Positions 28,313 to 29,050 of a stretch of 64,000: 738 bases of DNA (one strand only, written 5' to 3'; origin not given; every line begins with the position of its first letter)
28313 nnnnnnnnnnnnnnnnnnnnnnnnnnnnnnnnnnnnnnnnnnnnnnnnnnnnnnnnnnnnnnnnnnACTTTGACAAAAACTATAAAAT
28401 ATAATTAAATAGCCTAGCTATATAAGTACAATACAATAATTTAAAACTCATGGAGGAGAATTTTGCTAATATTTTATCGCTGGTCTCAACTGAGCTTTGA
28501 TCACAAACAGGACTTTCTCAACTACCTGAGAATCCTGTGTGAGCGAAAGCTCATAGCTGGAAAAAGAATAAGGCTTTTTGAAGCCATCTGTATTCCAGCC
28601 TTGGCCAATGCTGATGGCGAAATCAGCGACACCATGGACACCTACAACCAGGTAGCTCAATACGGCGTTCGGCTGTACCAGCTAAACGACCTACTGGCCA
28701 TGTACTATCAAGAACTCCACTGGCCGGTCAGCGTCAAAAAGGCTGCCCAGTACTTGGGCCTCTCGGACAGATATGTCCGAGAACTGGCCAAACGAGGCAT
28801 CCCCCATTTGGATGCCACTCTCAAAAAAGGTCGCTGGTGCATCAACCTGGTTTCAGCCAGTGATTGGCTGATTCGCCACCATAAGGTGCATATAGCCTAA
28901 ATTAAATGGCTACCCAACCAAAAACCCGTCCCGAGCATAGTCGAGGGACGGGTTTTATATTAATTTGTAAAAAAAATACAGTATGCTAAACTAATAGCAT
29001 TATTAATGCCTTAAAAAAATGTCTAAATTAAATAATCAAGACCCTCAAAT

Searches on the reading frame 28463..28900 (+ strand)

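Call 3: search_protein_families(library=pfam, proteins=[window:28463-28900:+], max_evalue=0.01)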
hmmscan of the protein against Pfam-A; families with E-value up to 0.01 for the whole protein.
window:28463-28900:+ (145 aa): 1 family
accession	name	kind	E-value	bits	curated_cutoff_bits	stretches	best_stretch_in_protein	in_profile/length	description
PF12728.13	HTH_17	-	6.1e-05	23.6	27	1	90-128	3-39/51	Helix-turn-helix domain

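Call 4: search_protein_families(library=ncbifam, proteins=[window:28463-28900:+], max_evalue=0.01)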
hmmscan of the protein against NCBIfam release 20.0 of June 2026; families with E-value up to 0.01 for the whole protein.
window:28463-28900:+ (145 aa): 1 family
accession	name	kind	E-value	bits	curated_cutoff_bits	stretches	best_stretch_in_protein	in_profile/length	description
TIGR01764.1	excise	domain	0.00018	21.8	28.8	1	90-112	3-25/49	excisionase family DNA-binding protein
